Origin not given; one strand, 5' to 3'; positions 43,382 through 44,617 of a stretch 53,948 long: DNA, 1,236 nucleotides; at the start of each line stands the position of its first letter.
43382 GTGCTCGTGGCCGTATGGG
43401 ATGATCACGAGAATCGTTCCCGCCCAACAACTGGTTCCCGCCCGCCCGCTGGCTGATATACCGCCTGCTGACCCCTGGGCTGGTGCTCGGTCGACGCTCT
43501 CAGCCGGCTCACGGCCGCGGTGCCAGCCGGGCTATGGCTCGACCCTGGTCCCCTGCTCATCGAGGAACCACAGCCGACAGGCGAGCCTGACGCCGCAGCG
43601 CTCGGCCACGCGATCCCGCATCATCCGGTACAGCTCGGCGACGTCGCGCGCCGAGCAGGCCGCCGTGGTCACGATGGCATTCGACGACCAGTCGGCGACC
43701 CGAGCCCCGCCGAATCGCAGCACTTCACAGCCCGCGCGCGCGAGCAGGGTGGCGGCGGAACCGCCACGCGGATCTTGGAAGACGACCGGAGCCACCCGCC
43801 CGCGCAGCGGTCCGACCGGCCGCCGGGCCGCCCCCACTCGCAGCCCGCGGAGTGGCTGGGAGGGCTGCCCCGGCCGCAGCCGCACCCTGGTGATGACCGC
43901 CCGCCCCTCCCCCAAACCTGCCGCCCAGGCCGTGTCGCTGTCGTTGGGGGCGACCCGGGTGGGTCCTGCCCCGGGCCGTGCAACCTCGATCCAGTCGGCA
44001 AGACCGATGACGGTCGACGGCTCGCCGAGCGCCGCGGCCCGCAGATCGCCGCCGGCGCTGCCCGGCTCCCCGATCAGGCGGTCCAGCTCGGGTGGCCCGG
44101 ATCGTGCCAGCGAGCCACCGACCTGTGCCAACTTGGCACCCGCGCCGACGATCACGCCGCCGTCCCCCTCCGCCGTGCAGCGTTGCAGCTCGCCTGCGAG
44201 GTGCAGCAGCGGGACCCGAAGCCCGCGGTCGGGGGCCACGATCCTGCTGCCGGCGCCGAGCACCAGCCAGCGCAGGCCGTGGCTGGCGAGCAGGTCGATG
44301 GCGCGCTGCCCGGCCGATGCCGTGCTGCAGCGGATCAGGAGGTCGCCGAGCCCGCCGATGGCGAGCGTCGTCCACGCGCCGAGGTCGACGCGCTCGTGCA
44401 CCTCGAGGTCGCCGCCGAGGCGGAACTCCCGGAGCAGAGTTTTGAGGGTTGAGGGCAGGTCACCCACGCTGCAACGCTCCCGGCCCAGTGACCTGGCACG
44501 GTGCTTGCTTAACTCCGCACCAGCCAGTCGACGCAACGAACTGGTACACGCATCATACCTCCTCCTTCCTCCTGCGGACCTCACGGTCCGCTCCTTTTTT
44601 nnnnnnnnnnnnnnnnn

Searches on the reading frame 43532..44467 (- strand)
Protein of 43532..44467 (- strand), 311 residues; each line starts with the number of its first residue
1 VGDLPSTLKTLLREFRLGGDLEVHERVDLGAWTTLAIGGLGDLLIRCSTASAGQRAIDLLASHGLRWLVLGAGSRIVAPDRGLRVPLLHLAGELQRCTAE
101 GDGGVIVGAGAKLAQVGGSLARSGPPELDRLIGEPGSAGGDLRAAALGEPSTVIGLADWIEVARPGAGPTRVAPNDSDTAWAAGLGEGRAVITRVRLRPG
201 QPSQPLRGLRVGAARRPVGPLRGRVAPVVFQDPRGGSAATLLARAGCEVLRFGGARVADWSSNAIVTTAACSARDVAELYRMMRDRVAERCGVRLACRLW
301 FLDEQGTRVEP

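Call 9: search_protein_families(library=pfam, proteins=[window:43532-44467:-])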
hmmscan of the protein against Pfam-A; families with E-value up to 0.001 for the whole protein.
window:43532-44467:- (311 aa): 2 families
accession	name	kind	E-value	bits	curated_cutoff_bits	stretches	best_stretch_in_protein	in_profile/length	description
PF02873.21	MurB_C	-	2.7e-12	47.2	27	1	214-296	12-93/99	UDP-N-acetylenolpyruvoylglucosamine reductase, C-terminal domain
PF01565.28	FAD_binding_4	-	3.3e-05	24.1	26.4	1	43-154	3-116/139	FAD binding domain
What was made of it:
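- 43532..44467 (-): Divergent MurB-like gene (UDP-N-acetylenolpyruvoylglucosamine reductase family), divergent from the sRNA. Its start codon is 26 nt from the -24 element. Pfam finds MurB_C, and FAD_binding_4 just below its cut-off (call 9).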

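Call 12: find_related_loci(query=window:43532-44467:-, collection=genome_contigs, flank=4000)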
Query window:43532-44467:- (311 aa) in genome_contigs; peptide patterns used: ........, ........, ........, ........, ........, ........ (x = any residue, [..] = any of these).
600 stretches matched a pattern (row limit reached: there are more); 1 encode a relative of the query (tblastn E <= 1e-3); 1 distinct loci.
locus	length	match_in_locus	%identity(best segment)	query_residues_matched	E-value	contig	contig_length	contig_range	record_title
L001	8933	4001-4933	94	1-311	0e+0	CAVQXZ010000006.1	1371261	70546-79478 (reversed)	MAG: uncultured Holophagae bacterium isolate MFD00032.bin.2.196 genome assembly, contig: contig_3257, whole genome shotg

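Call 14: find_homologous_proteins(query=window:43532-44467:-, max_evalue=1e-10)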
Query window:43532-44467:- (311 aa): 43 proteins with E <= 1e-10 among 8000 candidates.
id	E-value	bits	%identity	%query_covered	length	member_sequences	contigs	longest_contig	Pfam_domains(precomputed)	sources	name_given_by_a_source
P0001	3.3e-181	620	93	100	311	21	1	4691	PF01565.29,PF02873.22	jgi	-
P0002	1.3e-179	614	92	100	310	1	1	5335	PF02873.22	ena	-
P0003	4.7e-169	580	88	100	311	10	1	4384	PF01565.29,PF02873.22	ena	-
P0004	5.6e-169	579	89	100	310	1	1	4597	PF01565.29,PF02873.22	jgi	jgi:UDP-N-acetylmuramate dehydrogenase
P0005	2.7e-153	528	82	100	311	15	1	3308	PF01565.29,PF02873.22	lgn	-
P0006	1.3e-150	519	81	100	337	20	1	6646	PF01565.29,PF02873.22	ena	-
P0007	3.0e-150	518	81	100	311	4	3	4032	PF02873.22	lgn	-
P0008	1.3e-148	513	79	100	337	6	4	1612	PF01565.29,PF02873.22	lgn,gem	-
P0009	7.8e-147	507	77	100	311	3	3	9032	PF01565.29,PF02873.22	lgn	-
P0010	1.1e-145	503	78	99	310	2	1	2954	PF01565.29,PF02873.22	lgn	-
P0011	1.9e-121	423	67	100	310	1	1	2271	PF01565.29,PF02873.22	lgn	-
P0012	3.2e-120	419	68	99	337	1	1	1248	PF01565.29,PF02873.22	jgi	jgi:UDP-N-acetylmuramate dehydrogenase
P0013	9.3e-120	418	67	100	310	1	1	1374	PF01565.29,PF02873.22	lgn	-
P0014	1.6e-119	417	66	100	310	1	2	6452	PF01565.29,PF02873.22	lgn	-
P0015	8.9e-118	411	65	100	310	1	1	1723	PF01565.29,PF02873.22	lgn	-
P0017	8.9e-114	398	65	96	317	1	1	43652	PF01565.29,PF02873.22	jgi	jgi:UDP-N-acetylmuramate dehydrogenase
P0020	1.5e-80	289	52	98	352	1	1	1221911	PF01565.29,PF02873.22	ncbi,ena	-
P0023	5.0e-79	284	50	100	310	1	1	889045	PF01565.29,PF02873.22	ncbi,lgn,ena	-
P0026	1.1e-73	266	49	100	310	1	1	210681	PF01565.29,PF02873.22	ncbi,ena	-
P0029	2.9e-67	245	47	97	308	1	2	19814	PF01565.29,PF02873.22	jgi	jgi:UDP-N-acetylmuramate dehydrogenase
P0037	1.4e-52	197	42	98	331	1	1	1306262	PF01565.29,PF02873.22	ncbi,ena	-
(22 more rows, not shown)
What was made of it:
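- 43532..44467 (-): Most homologues are 310-311 aa (call 14).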

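Call 16: find_related_loci(query=A2, collection=metagenome_contigs, flank=3000)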
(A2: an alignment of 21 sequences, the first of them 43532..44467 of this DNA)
Query A2 (311 aa) in metagenome_contigs; peptide patterns used: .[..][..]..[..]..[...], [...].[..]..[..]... (x = any residue, [..] = any of these).
562 stretches matched a pattern; 80 encode a relative of the query (tblastn E <= 1e-3); 80 distinct loci.
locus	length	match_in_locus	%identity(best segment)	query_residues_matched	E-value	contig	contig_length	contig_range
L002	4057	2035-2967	94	1-311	0e+0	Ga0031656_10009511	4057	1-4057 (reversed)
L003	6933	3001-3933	94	1-311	0e+0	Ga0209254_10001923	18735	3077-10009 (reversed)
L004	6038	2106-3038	94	1-311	0e+0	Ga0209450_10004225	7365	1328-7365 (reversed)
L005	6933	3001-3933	93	1-311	0e+0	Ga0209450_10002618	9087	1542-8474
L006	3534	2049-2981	88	1-311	1e-178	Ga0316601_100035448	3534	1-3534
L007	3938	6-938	88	1-311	2e-175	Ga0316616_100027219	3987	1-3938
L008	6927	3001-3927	79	1-310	6e-151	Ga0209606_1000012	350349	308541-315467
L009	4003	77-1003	81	1-310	5e-149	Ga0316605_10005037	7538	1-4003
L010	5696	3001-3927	81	1-310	3e-147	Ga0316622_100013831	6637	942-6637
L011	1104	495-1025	85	1-178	6e-98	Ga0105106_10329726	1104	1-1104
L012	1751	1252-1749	87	1-167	7e-91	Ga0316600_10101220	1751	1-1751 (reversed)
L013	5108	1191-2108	50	4-310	3e-78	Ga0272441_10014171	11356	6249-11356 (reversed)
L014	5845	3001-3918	51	4-310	4e-76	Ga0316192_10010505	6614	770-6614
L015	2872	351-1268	47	3-310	1e-63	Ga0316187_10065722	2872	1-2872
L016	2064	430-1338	45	7-310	2e-64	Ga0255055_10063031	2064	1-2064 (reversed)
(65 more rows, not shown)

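Call 27: find_encoding_contigs(protein=P0020, flank=6000, max_places=2)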
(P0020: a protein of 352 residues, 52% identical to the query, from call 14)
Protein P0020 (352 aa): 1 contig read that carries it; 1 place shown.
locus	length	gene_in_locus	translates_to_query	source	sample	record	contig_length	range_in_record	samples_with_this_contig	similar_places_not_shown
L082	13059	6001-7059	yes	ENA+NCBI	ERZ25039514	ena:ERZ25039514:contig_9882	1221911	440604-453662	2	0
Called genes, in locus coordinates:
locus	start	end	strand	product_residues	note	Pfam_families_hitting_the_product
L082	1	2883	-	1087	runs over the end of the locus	PF00082:Peptidase_S8, PF01483:P_proprotein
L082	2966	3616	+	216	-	-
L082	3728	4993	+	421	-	PF00275:EPSP_synthase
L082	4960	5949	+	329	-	PF00158:Sigma54_activat, PF14532:Sigma54_activ_2, PF07728:AAA_5 (weak), PF25601:AAA_lid_14, PF02954:HTH_8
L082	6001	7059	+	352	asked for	PF01565:FAD_binding_4, PF02873:MurB_C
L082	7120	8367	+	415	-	PF13432:TPR_16 (faint), PF00515:TPR_1 (faint), PF07719:TPR_2 (faint), PF13428:TPR_14 (faint), PF13431:TPR_17 (faint), PF13414:TPR_11 (faint), PF14559:TPR_19 (weak)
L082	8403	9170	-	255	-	PF00588:SpoU_methylase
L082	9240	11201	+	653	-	PF01694:Rhomboid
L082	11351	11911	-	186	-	PF01871:AMMECR1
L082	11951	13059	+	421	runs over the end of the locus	PF09861:Lar_N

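Call 28: find_encoding_contigs(protein=P0037, flank=6000, max_places=2)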
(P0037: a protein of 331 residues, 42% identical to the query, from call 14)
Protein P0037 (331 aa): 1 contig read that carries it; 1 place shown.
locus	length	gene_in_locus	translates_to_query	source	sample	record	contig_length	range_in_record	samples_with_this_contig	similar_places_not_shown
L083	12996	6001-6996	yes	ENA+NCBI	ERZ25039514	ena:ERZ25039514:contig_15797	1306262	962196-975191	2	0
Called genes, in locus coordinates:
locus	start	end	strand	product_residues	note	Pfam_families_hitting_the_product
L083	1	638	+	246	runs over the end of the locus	-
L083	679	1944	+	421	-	PF00275:EPSP_synthase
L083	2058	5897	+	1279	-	PF00158:Sigma54_activat, PF07728:AAA_5 (faint), PF14532:Sigma54_activ_2, PF25601:AAA_lid_14, PF02954:HTH_8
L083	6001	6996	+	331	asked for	PF01565:FAD_binding_4 (weak), PF02873:MurB_C (faint)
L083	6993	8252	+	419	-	PF07719:TPR_2 (faint), PF12895:ANAPC3 (faint), PF13428:TPR_14 (faint), PF13432:TPR_16 (faint), PF00515:TPR_1 (faint), PF13431:TPR_17 (faint), PF14559:TPR_19 (weak)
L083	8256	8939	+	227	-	-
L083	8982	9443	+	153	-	-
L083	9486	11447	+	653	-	PF01694:Rhomboid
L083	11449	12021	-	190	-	PF01871:AMMECR1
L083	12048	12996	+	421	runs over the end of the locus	PF09861:Lar_N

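Call 38: list_cluster_members(proteins=[P0020, P0023, P0026, P0037, P0017, P0029])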
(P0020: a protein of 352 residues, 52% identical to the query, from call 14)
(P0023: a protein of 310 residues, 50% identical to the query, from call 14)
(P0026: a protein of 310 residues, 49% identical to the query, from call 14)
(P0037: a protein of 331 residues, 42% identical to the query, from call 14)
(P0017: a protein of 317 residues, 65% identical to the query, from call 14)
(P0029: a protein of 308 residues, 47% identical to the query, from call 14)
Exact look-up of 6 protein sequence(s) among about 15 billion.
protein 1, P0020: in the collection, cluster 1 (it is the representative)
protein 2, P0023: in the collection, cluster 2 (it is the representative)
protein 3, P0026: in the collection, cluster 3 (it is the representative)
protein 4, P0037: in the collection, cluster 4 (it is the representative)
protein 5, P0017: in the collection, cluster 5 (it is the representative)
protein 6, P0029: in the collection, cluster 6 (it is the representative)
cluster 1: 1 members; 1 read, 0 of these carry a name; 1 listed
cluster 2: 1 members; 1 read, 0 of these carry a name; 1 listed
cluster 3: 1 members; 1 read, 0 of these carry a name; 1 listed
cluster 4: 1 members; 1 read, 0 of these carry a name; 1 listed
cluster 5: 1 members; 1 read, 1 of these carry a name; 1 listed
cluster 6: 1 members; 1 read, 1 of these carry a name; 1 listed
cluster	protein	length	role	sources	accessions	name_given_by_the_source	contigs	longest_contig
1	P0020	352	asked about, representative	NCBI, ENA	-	-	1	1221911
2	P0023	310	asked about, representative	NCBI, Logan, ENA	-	-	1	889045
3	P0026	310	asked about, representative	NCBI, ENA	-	-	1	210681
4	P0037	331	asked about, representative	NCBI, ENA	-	-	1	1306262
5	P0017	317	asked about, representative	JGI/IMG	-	UDP-N-acetylmuramate dehydrogenase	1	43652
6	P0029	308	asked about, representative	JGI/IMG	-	UDP-N-acetylmuramate dehydrogenase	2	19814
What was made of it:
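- Tried and rejected: The cluster look-up and contig look-ups carry no organism names, so it could not be established (calls 27, 28, 38).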

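Call 52: search_solved_structures(query=window:43532-44467:-, max_evalue=0.001)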
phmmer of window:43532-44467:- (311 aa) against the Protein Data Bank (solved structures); distinct sequences matched with E-value up to 0.001: 5.
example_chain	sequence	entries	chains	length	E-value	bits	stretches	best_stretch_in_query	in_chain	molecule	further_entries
4pyt_A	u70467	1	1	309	1.7e-19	73.5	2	23-144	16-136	UDP-N-acetylenolpyruvoylglucosamine reductase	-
2gqt_A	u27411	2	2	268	2.8e-16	62.9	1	25-286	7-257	UDP-N-Acetylenolpyruvylglucosamine Reductase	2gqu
9dtk_A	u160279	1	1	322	3.6e-11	46.1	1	63-299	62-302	UDP-N-acetylenolpyruvoylglucosamine reductase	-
3tx1_A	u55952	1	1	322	2.5e-10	43.4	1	29-302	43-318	UDP-N-acetylenolpyruvoylglucosamine reductase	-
1hsk_A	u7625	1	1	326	1.2e-05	28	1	30-301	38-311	UDP-N-ACETYLENOLPYRUVOYLGLUCOSAMINE REDUCTASE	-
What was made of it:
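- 43532..44467 (-): PDB MurB chains match down to 1.7e-19 (call 52).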

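Call 53: search_protein_families(library=ncbifam, proteins=[window:43532-44467:-], max_evalue=0.001)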
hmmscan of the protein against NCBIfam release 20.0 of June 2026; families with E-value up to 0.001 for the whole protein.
window:43532-44467:- (311 aa): 7 families
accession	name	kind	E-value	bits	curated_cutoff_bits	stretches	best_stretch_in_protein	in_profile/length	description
NF010480.0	PRK13905.1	equivalog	7.6e-28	97.2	259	1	21-296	14-292/303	UDP-N-acetylmuramate dehydrogenase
NF011245.0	PRK14651.1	equivalog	1.4e-20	73.7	224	1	25-288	5-257/273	UDP-N-acetylmuramate dehydrogenase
NF010478.0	PRK13903.1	equivalog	2.1e-14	53.2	231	1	21-139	13-130/362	UDP-N-acetylmuramate dehydrogenase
TIGR00179.1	murB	equivalog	5.6e-14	52.1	144.5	2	31-141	3-113/290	UDP-N-acetylmuramate dehydrogenase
NF011242.0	PRK14648.1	equivalog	7.6e-09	35.2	426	1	185-303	219-342/354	UDP-N-acetylmuramate dehydrogenase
NF000755.0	PRK00046.1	equivalog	3.9e-05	22.5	277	0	238-305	271-338/343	UDP-N-acetylmuramate dehydrogenase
NF010479.0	PRK13904.1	equivalog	0.00067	19.2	273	1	228-298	184-254/258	UDP-N-acetylmuramate dehydrogenase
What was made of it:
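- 43532..44467 (-): It scores below the NCBIfam equivalog cut-offs, 97 against 259 bits (call 53).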
